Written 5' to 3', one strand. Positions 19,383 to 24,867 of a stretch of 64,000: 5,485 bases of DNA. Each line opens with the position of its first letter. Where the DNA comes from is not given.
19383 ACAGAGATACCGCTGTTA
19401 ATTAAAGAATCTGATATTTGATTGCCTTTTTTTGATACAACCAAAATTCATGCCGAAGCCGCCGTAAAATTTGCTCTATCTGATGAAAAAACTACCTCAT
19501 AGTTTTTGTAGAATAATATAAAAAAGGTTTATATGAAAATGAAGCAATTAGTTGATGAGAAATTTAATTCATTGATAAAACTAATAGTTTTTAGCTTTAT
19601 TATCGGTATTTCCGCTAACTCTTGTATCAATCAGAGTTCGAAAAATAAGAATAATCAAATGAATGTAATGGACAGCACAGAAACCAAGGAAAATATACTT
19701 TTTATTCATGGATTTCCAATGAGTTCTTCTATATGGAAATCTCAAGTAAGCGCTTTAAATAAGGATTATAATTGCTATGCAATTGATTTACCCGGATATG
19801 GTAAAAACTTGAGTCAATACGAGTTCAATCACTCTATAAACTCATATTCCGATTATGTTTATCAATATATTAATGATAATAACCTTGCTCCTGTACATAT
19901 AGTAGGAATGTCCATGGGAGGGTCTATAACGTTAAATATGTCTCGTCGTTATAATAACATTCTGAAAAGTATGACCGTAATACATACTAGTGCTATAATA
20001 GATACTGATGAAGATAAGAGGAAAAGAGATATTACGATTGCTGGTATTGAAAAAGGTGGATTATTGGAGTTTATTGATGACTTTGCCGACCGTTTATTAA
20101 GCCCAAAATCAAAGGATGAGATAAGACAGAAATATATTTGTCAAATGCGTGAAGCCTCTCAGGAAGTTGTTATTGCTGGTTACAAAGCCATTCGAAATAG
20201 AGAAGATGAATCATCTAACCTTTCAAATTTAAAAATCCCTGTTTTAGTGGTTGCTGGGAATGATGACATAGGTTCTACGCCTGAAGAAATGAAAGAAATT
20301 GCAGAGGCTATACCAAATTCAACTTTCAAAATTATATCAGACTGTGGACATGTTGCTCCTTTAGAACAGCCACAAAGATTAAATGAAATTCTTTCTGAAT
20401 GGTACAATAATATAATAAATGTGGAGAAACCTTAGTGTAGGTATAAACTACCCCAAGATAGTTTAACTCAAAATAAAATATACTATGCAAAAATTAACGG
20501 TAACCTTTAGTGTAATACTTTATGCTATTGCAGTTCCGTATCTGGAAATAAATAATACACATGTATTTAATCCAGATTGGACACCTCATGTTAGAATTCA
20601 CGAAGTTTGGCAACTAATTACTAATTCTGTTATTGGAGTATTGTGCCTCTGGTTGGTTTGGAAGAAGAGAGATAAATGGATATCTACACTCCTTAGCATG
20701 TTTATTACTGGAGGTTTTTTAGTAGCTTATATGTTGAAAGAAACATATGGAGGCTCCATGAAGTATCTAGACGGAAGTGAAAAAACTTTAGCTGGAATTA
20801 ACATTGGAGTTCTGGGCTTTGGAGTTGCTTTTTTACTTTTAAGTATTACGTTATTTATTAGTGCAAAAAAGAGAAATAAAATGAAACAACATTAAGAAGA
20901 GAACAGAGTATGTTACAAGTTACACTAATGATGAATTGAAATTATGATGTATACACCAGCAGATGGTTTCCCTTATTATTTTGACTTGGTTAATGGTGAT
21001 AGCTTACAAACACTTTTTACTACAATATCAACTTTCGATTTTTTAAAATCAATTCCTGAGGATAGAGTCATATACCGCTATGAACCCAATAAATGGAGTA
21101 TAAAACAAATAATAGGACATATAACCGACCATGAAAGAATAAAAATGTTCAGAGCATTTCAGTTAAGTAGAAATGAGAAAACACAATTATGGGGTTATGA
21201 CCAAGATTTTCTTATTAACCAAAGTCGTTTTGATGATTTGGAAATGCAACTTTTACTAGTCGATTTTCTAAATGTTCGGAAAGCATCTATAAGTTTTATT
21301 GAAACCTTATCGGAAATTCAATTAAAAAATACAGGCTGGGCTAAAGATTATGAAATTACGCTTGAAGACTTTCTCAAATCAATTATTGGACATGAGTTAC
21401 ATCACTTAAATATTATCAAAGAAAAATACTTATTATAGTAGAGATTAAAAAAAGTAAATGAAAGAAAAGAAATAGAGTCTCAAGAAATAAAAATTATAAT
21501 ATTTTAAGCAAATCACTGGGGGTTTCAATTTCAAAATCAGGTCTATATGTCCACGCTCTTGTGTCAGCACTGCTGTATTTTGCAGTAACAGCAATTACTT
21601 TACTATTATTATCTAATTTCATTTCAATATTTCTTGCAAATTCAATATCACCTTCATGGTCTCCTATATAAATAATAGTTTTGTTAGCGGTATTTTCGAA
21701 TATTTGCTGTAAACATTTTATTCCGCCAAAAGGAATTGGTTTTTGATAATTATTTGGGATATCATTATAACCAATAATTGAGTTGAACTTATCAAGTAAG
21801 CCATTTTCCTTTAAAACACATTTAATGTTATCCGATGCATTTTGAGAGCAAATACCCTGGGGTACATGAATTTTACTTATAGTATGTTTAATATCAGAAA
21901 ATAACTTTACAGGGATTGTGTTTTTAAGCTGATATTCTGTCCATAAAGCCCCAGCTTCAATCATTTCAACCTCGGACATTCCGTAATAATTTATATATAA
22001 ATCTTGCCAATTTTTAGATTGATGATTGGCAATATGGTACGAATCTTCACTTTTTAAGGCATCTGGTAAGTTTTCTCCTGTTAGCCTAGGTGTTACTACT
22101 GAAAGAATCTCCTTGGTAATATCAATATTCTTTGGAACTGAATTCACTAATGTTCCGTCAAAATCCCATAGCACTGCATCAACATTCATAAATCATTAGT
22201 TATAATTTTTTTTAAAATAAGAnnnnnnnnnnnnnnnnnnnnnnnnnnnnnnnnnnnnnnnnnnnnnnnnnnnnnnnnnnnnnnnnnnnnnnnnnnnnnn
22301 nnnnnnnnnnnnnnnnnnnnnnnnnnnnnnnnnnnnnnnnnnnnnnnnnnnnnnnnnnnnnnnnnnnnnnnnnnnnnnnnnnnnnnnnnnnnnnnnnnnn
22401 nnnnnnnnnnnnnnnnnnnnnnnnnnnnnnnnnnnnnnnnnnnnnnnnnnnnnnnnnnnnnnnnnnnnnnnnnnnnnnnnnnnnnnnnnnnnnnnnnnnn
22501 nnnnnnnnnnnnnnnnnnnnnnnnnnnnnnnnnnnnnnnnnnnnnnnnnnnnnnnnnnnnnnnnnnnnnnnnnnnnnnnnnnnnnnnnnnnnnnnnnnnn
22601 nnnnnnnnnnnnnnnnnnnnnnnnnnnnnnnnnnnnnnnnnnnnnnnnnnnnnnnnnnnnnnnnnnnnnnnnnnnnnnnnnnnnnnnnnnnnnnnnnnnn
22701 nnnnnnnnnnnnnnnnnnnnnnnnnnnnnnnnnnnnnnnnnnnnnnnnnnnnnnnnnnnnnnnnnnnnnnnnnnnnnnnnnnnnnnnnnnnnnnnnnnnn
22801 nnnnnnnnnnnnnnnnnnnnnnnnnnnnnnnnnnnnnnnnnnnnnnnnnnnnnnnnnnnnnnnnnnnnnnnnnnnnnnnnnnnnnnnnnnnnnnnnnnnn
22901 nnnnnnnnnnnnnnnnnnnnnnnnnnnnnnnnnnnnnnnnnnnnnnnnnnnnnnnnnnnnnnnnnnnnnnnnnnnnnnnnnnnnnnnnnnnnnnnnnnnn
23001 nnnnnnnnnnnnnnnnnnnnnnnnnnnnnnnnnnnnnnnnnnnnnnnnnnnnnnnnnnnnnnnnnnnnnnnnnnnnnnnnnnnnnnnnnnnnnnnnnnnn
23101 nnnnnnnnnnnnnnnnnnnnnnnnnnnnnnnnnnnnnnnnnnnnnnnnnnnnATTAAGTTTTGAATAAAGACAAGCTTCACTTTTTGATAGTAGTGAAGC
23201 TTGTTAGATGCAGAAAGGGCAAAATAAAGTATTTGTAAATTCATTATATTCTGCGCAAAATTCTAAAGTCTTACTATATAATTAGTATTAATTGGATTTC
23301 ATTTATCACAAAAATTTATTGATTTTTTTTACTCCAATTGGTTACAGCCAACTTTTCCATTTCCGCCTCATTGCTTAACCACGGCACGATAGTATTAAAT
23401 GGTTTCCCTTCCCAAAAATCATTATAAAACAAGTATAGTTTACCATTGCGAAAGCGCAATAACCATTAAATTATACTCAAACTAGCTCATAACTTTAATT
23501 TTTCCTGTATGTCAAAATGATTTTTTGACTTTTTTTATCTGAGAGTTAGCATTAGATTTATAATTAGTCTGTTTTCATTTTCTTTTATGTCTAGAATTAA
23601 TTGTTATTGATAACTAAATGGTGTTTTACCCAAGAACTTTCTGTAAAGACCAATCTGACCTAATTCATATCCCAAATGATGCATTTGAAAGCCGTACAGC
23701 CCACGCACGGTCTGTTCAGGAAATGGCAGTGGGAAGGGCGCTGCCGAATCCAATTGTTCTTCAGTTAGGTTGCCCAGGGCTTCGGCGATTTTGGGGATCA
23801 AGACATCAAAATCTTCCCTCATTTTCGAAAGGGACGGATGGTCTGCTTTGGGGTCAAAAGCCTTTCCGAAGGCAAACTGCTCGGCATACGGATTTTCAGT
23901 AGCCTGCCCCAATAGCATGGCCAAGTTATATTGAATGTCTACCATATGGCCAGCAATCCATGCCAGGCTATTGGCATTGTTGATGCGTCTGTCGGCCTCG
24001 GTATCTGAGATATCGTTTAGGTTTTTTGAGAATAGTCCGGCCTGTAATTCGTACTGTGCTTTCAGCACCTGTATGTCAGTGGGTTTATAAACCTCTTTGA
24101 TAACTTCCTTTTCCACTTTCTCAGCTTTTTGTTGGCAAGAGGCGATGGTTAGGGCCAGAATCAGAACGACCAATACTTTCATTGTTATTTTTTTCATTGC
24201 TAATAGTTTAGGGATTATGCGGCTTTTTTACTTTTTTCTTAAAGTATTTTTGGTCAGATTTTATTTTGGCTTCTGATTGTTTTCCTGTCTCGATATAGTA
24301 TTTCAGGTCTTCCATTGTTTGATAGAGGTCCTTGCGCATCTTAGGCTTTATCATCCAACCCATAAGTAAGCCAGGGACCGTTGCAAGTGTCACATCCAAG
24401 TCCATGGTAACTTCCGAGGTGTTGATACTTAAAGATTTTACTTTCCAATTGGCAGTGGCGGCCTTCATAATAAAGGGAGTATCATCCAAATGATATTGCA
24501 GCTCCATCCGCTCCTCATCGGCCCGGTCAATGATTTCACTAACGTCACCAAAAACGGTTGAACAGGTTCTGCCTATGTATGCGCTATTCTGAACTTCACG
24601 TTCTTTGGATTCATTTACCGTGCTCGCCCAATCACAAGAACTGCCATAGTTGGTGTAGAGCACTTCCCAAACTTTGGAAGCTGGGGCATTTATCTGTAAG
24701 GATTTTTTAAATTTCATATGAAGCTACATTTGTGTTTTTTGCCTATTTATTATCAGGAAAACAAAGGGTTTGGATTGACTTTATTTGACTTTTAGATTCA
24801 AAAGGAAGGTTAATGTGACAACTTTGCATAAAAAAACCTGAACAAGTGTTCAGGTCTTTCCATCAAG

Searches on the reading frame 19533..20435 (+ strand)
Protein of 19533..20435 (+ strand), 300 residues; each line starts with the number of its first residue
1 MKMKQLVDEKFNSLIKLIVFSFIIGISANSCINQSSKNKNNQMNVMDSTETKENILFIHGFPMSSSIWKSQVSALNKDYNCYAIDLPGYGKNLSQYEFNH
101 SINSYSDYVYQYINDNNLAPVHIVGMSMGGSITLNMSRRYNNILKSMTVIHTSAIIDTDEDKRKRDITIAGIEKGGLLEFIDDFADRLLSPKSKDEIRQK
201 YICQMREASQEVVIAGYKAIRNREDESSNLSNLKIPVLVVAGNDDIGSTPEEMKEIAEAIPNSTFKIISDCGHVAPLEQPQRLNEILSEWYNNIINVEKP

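Call 13: search_protein_families(library=pfam, proteins=[window:19533-20435:+])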
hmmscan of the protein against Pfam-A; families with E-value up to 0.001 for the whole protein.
window:19533-20435:+ (300 aa): 6 families
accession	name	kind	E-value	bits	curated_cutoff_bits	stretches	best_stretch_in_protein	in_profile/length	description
PF00561.26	Abhydrolase_1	-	3.1e-26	93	25.8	1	55-279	3-244/245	alpha/beta hydrolase fold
PF12697.13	Abhydrolase_6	-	1.6e-20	75.2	26.3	1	55-285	1-216/217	Alpha/beta hydrolase family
PF12146.15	Hydrolase_4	-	6.6e-14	52.2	27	1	50-276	2-235/239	Serine aminopeptidase, S33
PF03959.19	FSH1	-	3.2e-08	34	21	0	209-281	135-207/211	Serine hydrolase (FSH1)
PF03096.20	Ndr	-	1.4e-06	27.7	23.3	1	71-287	48-272/283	Ndr family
PF00975.26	Thioesterase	-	1.1e-05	26.2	26.4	1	64-193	12-132/226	Thioesterase domain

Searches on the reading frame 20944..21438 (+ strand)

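Call 13: search_protein_families(library=pfam, proteins=[window:20944-21438:+])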
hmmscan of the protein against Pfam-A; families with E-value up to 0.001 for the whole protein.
window:20944-21438:+ (164 aa): 2 families
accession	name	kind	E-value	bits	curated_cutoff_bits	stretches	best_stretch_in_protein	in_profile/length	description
PF12867.12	DinB_2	-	5.8e-14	53.1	24.8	1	31-158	10-128/128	DinB superfamily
PF05163.17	DinB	-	0.0003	21.2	23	1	29-154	18-134/165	DinB family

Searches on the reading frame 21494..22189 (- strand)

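Call 12: search_protein_families(library=pfam, proteins=[window:21494-22189:-])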
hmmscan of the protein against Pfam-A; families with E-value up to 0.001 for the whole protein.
window:21494-22189:- (231 aa): 2 families
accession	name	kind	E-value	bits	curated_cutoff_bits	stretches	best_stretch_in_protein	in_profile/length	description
PF13419.12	HAD_2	-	2.7e-19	70.4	23.8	1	6-191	1-174/178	Haloacid dehalogenase-like hydrolase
PF00702.32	Hydrolase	-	5.1e-11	43.8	26.4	1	3-187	1-189/191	haloacid dehalogenase-like hydrolase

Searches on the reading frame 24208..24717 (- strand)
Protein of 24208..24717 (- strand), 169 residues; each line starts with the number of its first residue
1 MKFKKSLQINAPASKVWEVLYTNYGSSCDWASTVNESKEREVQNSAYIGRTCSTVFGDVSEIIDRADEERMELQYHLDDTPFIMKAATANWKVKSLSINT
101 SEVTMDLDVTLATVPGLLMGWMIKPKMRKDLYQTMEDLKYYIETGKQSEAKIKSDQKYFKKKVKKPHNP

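Call 12: search_protein_families(library=pfam, proteins=[window:24208-24717:-])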
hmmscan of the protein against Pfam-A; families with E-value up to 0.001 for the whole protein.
window:24208-24717:- (169 aa): 1 family
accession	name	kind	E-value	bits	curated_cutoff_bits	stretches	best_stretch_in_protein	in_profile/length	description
PF10604.15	Polyketide_cyc2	-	4.9e-09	37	27.4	1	2-143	3-142/142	Polyketide cyclase / dehydrase and lipid transport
